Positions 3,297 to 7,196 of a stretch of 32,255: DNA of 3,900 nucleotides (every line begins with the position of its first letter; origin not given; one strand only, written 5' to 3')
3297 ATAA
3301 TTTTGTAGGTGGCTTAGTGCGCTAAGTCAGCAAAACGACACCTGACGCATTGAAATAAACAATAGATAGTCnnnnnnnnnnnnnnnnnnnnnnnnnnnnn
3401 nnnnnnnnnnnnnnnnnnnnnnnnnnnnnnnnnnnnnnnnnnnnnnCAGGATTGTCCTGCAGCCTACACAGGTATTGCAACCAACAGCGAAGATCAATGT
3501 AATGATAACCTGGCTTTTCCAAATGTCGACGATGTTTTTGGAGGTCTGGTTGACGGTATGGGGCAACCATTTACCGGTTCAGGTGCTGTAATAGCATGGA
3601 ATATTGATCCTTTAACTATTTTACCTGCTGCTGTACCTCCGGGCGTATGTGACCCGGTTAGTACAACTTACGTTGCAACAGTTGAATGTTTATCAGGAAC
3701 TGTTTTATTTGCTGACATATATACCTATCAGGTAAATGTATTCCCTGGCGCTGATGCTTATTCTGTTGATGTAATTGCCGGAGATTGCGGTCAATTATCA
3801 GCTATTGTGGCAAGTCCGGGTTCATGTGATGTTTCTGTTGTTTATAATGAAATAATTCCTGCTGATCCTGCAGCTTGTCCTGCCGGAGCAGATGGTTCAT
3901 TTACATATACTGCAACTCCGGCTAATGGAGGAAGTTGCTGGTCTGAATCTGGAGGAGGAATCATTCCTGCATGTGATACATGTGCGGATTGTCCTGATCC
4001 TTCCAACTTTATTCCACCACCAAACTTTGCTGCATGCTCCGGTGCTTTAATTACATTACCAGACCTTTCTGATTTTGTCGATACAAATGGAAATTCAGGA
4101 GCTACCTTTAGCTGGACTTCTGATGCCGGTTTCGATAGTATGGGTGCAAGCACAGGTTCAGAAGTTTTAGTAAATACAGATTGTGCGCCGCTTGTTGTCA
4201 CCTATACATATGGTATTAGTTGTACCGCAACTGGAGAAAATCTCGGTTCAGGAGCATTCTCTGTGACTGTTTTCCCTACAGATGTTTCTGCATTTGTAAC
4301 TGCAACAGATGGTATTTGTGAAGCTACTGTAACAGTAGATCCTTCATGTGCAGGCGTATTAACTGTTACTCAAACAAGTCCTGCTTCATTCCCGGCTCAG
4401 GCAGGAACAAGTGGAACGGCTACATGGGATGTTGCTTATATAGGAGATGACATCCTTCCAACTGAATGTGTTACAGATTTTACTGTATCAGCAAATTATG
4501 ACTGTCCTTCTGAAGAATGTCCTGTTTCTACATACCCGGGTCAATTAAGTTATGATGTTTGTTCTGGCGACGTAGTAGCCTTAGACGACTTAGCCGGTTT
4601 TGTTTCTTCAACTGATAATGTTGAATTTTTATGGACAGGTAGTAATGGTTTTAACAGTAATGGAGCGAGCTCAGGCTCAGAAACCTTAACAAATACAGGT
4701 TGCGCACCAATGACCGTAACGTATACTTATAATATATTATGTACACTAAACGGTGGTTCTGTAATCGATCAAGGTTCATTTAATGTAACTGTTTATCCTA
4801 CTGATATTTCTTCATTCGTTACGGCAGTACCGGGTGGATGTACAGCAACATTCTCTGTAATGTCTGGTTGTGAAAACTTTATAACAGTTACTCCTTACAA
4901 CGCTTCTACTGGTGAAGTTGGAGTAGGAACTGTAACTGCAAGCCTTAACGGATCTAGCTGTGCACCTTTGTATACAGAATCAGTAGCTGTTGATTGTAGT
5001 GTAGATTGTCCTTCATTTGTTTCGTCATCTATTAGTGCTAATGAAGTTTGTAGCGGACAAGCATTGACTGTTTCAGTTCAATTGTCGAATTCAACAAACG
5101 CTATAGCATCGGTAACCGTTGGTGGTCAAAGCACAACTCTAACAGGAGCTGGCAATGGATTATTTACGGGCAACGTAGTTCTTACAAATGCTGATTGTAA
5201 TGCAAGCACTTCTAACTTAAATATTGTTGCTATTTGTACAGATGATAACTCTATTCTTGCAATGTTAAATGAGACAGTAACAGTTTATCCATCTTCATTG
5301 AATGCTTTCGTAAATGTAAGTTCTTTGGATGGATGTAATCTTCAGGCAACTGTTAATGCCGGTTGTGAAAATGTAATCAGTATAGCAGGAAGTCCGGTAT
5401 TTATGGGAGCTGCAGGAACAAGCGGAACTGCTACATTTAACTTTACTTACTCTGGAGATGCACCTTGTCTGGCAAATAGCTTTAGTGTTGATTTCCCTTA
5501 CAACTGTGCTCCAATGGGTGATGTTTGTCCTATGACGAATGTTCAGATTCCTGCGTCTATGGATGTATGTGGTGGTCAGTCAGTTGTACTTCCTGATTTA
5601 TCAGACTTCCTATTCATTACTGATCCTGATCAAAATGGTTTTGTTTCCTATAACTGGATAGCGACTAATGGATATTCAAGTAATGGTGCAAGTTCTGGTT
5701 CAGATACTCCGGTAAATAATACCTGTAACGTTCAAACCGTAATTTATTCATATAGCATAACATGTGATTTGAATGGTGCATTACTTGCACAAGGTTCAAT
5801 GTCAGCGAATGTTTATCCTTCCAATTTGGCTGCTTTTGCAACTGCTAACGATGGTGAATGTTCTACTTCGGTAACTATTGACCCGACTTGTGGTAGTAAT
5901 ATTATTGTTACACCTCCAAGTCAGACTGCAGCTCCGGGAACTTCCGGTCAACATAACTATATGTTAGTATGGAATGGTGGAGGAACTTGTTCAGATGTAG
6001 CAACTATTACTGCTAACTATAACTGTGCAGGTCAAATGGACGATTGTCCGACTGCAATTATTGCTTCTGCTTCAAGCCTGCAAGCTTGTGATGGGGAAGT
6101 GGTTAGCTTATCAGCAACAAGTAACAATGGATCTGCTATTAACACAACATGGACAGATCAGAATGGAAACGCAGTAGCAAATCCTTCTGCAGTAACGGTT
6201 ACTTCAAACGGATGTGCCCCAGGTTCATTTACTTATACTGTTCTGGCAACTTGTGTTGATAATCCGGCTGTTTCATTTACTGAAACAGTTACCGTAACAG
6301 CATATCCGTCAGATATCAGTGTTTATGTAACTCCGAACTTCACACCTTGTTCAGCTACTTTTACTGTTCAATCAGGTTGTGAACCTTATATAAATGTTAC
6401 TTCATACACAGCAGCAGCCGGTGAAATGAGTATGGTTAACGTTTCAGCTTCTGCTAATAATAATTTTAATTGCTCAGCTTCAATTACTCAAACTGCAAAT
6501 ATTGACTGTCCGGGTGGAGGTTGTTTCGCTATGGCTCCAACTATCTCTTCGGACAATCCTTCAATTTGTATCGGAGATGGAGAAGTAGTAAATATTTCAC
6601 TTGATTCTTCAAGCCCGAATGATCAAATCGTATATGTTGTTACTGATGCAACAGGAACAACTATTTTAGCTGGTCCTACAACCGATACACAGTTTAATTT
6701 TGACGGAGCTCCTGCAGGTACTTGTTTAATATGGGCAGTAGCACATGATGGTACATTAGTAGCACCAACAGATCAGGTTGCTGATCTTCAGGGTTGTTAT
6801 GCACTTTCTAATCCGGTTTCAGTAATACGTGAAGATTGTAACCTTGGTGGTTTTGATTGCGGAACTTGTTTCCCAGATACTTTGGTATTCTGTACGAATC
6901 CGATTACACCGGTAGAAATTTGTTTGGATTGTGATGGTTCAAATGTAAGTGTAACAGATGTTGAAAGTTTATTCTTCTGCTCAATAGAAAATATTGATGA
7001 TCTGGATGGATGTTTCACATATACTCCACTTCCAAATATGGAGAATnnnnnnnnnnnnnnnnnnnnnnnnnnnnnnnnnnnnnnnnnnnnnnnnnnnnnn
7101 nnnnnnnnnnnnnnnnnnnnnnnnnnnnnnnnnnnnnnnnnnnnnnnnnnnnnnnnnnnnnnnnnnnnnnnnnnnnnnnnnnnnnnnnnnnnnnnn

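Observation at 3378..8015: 1,546 consecutive codons with no lysine and only two arginines in a giant T9SS cargo protein from an AT-rich genome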

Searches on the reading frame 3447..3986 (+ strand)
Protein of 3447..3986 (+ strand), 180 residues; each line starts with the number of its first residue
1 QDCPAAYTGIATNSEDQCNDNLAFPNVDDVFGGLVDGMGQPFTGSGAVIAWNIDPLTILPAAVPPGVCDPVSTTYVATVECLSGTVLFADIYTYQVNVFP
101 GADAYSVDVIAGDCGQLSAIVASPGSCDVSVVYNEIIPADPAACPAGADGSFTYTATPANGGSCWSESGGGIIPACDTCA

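Call 70: search_protein_families(library=pfam, proteins=[window:3447-3986:+], max_evalue=5)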
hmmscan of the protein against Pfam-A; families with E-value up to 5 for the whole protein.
window:3447-3986:+ (180 aa): 0 families

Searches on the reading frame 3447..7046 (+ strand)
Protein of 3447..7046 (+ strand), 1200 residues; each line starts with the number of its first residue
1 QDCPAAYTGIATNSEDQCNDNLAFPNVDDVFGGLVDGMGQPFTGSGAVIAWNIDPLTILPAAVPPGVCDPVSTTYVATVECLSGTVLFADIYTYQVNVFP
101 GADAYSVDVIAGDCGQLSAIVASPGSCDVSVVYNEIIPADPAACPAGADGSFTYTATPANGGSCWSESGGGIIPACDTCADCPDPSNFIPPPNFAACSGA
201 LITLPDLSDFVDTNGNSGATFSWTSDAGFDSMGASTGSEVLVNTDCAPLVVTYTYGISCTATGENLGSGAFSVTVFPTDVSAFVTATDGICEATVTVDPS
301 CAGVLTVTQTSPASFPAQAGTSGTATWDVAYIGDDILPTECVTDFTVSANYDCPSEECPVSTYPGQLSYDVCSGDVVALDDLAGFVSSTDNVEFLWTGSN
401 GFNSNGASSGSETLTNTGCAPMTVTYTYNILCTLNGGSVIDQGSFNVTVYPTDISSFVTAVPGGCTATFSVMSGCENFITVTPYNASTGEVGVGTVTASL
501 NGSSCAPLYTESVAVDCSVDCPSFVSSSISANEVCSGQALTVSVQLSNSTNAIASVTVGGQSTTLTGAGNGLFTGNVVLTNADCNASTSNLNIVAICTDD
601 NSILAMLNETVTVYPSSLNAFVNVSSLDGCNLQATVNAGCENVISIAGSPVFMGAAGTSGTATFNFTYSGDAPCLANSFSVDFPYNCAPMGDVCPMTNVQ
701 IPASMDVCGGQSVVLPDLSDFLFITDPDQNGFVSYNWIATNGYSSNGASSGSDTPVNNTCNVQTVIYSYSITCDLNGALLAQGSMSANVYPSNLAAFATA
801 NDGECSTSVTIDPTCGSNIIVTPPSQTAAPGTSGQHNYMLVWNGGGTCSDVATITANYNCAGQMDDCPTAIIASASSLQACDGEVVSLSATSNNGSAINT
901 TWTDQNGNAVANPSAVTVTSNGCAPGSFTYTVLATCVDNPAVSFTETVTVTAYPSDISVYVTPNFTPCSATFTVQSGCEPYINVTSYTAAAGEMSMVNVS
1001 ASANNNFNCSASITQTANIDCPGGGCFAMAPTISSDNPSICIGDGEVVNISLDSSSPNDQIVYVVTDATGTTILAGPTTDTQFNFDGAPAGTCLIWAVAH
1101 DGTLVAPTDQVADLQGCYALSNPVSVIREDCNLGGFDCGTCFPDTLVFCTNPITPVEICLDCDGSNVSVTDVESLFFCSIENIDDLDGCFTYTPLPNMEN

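Call 35: search_protein_representatives(protein=window:3447-7046:+)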
Query: 1200 residues. Proteins with E-value up to 0.001 (for the whole library): 427; up to 1e-10: 337; up to 1e-30: 178. The best 150 are listed.
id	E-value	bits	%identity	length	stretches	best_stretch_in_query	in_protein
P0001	0.0e+00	2679.0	94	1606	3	1-1200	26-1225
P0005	5.4e-258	875.8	64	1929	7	1026-1198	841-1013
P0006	1.0e-203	696.0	34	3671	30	1038-1170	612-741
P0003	9.9e-199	679.6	50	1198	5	352-1023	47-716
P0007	4.6e-193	660.8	39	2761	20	1032-1129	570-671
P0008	1.3e-189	649.4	38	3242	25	1036-1158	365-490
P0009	2.0e-146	506.3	32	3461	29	1019-1138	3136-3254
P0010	5.6e-138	478.4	42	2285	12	945-1133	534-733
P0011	1.1e-135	470.7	38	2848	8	732-962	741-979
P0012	8.8e-133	461.1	46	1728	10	1039-1138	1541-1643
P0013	5.1e-131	455.3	37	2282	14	1030-1129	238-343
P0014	1.2e-130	454.0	41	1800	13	1055-1133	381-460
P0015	1.1e-123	431.0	47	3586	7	1016-1149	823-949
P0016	1.5e-120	420.6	37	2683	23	1039-1131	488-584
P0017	2.1e-114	400.3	37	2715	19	1036-1154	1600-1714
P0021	2.4e-103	363.6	33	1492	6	803-1014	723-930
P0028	1.5e-92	327.8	43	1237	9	1024-1130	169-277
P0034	3.0e-90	320.3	36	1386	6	803-985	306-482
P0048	7.8e-80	285.8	35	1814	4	789-970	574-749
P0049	1.0e-79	285.4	28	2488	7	245-982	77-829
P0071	8.6e-65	235.9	37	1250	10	1043-1150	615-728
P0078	4.0e-61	223.8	28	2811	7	579-955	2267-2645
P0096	6.5e-55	203.2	47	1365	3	1011-1198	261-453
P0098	1.0e-52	195.9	36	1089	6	417-719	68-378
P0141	3.7e-39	151.1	27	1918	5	446-890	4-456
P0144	7.0e-39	150.1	26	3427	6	349-892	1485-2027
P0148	5.0e-38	147.3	37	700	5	1019-1136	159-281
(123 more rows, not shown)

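Call 39: search_protein_families(library=pfam, proteins=[P0016, P0005, P0144, P0028], max_evalue=0.001)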
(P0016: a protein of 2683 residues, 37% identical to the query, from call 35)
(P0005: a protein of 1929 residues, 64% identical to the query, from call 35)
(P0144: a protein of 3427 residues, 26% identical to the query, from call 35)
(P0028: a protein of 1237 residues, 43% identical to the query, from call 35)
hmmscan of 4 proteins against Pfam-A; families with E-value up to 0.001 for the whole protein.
P0016 (2683 aa): 4 families
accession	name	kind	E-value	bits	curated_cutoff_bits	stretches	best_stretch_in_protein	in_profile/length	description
PF18931.5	DUF5680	-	7.6e-13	49.2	25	0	210-238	22-50/104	Domain of unknown function (DUF5680)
PF18962.6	Por_Secre_tail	-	4.4e-10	40.2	27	1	2602-2679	1-74/75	Secretion system C-terminal sorting domain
PF05401.17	NodS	-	1.1e-05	25.8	24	0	408-442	130-164/201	Nodulation protein S (NodS)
PF25709.1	crAss_PVA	-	2.2e-05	24.8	27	0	857-883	15-41/105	Portal vertex auxiliary protein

P0005 (1929 aa): 6 families
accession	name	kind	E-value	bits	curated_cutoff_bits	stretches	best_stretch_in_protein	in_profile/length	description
PF17963.7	Big_9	-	1.1e-99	328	23.6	8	1636-1724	1-88/89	Bacterial Ig domain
PF17892.7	Cadherin_5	-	2.7e-55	184.7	26.5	6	1636-1724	2-95/98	Cadherin-like domain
PF17803.7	Cadherin_4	-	4.3e-35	120.5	25.1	3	1629-1694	4-71/71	Bacterial cadherin-like domain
PF13585.12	CHU_C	-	4.7e-17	62.3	27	1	1833-1908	5-73/86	CHU_C Type IX secretion signal domain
PF19076.6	CshA_repeat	-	7.5e-06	27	27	0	1678-1705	54-81/103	Surface adhesin CshA repetitive domain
PF21959.2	DUF6923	-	0.00092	19.5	27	0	48-270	24-219/234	Repeat of unknown function (DUF6923)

P0144 (3427 aa): 6 families
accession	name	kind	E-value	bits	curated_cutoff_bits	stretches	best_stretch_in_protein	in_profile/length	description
PF19081.6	Ig_7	-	8.3e-25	87.3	27.3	0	3025-3093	9-80/84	Ig-like domain CHU_C associated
PF13585.12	CHU_C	-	1.8e-16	60.4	27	1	3341-3425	2-86/86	CHU_C Type IX secretion signal domain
PF19408.5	PKD_6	-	3.5e-10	40.5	25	1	194-265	6-76/82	PKD-like domain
PF00801.26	PKD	-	2.1e-07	31.3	23.5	0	1170-1220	16-67/80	PKD domain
PF18911.6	PKD_4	-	3.8e-06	27.3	27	0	1154-1232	4-83/85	PKD domain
PF00041.27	fn3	-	0.00021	21.9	25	0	1416-1477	4-71/84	Fibronectin type III domain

P0028 (1237 aa): 3 families
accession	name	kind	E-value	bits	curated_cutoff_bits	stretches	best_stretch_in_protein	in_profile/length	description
PF18962.6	Por_Secre_tail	-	1.7e-13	51.1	27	1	1165-1229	2-68/75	Secretion system C-terminal sorting domain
PF15004.11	MYEOV2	-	2.8e-05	24.9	27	0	330-355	11-37/57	Myeloma-overexpressed-like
PF11589.14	DUF3244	-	0.0006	20.2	25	0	1171-1226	29-86/96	Domain of unknown function (DUF3244)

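Call 74: list_cluster_members(proteins=[P0021, P0034, P0048, P0049, P0078, P0098, P0096, P0071, P0148, P0141])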
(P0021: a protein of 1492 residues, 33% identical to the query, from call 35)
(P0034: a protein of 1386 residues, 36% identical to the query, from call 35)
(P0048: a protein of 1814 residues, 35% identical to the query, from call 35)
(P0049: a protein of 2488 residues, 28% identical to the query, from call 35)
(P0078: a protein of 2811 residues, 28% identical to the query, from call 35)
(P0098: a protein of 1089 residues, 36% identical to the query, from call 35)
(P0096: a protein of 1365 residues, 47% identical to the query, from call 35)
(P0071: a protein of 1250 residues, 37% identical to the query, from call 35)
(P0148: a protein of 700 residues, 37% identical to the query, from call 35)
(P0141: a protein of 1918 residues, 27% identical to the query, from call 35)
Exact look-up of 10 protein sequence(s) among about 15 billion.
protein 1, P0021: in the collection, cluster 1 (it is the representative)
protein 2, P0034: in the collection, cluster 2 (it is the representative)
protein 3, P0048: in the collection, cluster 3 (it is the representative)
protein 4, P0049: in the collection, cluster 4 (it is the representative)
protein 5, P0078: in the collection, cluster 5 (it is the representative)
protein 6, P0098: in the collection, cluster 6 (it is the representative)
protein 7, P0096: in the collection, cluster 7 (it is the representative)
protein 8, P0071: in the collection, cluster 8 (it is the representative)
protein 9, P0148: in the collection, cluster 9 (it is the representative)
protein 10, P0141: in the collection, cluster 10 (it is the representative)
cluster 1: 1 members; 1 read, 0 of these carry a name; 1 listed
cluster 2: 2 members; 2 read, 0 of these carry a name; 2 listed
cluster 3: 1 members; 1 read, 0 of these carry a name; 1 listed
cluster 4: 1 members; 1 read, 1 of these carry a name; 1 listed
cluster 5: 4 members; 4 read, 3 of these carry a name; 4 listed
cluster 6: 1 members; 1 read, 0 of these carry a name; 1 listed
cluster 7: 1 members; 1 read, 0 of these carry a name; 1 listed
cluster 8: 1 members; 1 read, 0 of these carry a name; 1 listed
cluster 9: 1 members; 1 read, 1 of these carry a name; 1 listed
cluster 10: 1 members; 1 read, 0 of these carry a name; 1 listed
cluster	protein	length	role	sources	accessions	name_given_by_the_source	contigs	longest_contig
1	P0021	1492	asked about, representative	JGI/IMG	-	-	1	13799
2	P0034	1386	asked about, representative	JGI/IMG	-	-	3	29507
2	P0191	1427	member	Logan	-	-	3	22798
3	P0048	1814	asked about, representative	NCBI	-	-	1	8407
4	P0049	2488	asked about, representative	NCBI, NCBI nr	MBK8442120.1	MAG: gliding motility-associated C-terminal domain-containing protein [Sphingobacteriales ... | gliding motility-associated C-terminal domain-containing protein [Sphingobacteriales ...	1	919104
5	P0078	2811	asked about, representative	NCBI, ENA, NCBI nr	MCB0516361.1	MAG: gliding motility-associated C-terminal domain-containing protein [Bacteroidetes ... | gliding motility-associated C-terminal domain-containing protein [Bacteroidota bacterium]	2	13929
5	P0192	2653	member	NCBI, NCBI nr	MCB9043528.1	MAG: hypothetical protein H6554_07160, partial [Chitinophagales bacterium] | hypothetical protein [Chitinophagales bacterium]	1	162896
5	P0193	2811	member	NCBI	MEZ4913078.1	MAG: gliding motility-associated C-terminal domain-containing protein [Chitinophagales ...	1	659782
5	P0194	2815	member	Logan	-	-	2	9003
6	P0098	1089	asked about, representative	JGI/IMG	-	-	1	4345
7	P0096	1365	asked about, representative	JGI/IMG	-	-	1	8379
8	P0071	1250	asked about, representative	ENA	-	-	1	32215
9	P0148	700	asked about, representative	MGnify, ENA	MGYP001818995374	CR=1 FL=1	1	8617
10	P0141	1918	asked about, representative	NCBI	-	-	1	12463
